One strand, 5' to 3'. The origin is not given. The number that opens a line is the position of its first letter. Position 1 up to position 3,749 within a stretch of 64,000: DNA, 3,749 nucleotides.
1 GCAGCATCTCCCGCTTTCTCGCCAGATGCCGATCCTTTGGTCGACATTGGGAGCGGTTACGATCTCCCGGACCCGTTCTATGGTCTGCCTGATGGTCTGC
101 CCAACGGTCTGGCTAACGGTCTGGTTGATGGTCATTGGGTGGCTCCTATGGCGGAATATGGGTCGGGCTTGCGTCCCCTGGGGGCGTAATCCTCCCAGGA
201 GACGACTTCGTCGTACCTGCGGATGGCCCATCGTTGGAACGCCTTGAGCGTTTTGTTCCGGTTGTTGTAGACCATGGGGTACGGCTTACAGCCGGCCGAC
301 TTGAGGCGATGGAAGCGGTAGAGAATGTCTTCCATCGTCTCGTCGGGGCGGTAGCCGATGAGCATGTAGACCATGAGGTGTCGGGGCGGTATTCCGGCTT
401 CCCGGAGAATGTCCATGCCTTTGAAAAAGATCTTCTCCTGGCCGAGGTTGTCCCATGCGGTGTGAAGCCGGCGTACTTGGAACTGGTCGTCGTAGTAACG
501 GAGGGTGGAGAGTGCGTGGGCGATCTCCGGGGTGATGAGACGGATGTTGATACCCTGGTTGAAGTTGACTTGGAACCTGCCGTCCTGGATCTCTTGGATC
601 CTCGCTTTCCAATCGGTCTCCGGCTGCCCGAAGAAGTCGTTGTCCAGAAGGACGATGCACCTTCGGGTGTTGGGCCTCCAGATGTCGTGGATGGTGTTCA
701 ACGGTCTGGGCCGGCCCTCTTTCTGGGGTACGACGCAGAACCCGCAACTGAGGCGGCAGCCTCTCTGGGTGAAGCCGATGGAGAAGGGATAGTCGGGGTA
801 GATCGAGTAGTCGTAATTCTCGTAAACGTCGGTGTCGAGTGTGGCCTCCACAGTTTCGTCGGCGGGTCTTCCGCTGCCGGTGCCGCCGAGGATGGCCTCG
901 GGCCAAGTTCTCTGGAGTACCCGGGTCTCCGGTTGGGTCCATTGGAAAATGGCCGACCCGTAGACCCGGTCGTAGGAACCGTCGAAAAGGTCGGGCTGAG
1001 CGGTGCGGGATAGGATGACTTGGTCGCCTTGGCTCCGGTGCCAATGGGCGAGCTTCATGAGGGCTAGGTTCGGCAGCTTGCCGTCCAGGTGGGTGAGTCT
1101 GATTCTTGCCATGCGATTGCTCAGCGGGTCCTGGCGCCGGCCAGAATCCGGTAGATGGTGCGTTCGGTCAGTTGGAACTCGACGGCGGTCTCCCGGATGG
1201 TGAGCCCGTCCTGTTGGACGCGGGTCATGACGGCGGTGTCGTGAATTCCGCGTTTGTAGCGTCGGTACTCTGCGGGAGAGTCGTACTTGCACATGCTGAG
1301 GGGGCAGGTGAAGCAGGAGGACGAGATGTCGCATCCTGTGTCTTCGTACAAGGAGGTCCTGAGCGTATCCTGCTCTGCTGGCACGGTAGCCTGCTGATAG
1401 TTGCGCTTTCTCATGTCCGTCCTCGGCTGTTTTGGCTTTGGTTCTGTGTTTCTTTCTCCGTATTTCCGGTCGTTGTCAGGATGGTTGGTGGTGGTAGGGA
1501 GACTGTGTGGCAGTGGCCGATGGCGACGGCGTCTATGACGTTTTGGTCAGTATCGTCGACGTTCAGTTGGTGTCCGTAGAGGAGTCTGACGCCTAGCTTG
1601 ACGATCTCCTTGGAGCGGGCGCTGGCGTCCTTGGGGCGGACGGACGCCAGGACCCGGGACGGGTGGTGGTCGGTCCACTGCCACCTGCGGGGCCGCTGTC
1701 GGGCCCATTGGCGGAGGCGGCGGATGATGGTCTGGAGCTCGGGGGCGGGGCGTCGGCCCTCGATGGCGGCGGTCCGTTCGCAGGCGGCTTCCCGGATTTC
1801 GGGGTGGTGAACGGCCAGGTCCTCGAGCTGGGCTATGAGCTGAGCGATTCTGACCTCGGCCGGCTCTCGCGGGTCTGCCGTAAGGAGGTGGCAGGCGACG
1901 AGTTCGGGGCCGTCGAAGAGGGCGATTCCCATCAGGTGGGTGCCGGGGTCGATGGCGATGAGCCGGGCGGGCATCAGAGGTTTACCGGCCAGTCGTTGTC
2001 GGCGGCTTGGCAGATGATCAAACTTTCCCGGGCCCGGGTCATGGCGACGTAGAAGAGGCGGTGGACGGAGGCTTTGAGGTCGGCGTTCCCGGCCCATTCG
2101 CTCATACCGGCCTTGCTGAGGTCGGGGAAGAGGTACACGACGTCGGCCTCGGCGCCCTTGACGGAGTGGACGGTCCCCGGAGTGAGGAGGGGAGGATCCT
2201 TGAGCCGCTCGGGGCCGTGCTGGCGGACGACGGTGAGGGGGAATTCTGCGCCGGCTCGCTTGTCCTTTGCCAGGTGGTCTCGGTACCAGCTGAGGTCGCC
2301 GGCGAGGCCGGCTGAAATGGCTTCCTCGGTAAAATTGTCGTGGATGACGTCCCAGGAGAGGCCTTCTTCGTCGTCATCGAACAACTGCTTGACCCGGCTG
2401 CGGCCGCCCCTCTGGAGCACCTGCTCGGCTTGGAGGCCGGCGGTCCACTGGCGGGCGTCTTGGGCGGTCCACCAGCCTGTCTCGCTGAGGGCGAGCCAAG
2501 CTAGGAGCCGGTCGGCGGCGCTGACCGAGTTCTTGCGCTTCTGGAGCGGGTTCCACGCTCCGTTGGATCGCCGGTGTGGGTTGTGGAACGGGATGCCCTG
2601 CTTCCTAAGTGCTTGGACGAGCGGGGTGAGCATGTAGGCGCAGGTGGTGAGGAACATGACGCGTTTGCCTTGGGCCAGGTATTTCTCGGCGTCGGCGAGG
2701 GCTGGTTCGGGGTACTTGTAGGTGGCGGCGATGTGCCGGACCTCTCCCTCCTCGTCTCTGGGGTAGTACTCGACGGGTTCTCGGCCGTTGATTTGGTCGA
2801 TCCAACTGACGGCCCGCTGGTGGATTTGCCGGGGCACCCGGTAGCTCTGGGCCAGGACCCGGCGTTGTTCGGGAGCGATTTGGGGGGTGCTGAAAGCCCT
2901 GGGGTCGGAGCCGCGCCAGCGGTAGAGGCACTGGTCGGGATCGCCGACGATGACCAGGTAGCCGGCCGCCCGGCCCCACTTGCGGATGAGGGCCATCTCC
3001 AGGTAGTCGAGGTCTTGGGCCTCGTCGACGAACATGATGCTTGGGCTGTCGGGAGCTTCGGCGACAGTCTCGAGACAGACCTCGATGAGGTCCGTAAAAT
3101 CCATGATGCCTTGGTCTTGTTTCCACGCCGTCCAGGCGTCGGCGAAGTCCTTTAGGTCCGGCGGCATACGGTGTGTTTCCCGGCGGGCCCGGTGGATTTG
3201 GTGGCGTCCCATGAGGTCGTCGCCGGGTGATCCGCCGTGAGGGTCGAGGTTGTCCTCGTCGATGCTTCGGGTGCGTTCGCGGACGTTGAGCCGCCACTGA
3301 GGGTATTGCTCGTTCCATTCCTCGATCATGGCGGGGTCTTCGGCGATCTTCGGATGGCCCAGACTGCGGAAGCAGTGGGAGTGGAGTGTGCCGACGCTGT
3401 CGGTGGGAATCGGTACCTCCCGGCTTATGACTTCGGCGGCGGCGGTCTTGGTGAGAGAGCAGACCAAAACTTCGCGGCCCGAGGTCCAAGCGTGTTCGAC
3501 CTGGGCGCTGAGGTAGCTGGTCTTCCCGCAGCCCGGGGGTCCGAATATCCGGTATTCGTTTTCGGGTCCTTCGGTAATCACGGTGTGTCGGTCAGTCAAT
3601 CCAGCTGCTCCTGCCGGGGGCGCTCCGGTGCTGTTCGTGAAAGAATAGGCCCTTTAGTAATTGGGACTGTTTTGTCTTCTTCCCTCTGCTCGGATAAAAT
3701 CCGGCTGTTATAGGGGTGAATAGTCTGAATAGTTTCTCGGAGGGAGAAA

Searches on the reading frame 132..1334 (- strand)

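Call 17: search_protein_families(library=pfam, proteins=[window:132-1334:-], max_evalue=0.01)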
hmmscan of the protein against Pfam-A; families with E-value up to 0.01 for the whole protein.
window:132-1334:- (400 aa): 1 family
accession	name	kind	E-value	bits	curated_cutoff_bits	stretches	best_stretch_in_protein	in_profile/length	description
PF04055.27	Radical_SAM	-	1.1e-05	26.1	29.5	1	189-338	3-163/166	Radical SAM superfamily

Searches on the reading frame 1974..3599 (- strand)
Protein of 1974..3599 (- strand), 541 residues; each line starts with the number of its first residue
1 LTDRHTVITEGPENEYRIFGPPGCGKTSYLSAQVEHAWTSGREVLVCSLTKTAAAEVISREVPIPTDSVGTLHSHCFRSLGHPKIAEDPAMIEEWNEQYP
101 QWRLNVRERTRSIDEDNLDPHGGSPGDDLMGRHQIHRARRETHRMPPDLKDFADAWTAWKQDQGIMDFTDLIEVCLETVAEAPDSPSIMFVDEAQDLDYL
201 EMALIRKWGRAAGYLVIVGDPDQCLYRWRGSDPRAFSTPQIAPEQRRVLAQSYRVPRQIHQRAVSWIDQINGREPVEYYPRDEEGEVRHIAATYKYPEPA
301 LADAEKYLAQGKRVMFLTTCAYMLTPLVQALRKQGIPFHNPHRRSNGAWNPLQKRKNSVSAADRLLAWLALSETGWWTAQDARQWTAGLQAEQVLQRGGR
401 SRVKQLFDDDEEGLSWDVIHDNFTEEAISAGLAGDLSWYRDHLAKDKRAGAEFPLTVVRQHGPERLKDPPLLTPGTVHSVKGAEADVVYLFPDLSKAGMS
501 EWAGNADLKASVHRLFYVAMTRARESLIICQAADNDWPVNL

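Call 17: search_protein_families(library=pfam, proteins=[window:1974-3599:-], max_evalue=0.01)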
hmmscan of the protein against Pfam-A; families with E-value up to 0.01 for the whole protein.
window:1974-3599:- (541 aa): 8 families
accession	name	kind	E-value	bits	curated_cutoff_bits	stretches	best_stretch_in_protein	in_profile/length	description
PF00580.27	UvrD-helicase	-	9.1e-18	65.3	23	1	12-237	12-264/271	UvrD/REP helicase N-terminal domain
PF13245.12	AAA_19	-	2.5e-15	57.3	25.1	1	12-227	10-132/134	AAA domain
PF13604.12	AAA_30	-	2e-09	37.9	27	1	19-73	24-77/191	AAA domain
PF01443.25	Viral_helicase1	-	2.5e-08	34.4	21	0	476-530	181-227/228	Viral superfamily 1 RNA helicase core domain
PF13538.12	UvrD_C_2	-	1.2e-07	31.9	27.4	1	476-529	6-51/52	UvrD-like helicase C-terminal domain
PF13361.12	UvrD_C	-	2.9e-07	30.7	25.6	1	476-530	291-346/350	UvrD-like helicase C-terminal domain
PF13086.12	AAA_11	-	0.00067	19.9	27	1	17-84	21-93/257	AAA domain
PF13191.12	AAA_16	-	0.002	19.1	32.6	1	18-210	29-157/167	AAA ATPase domain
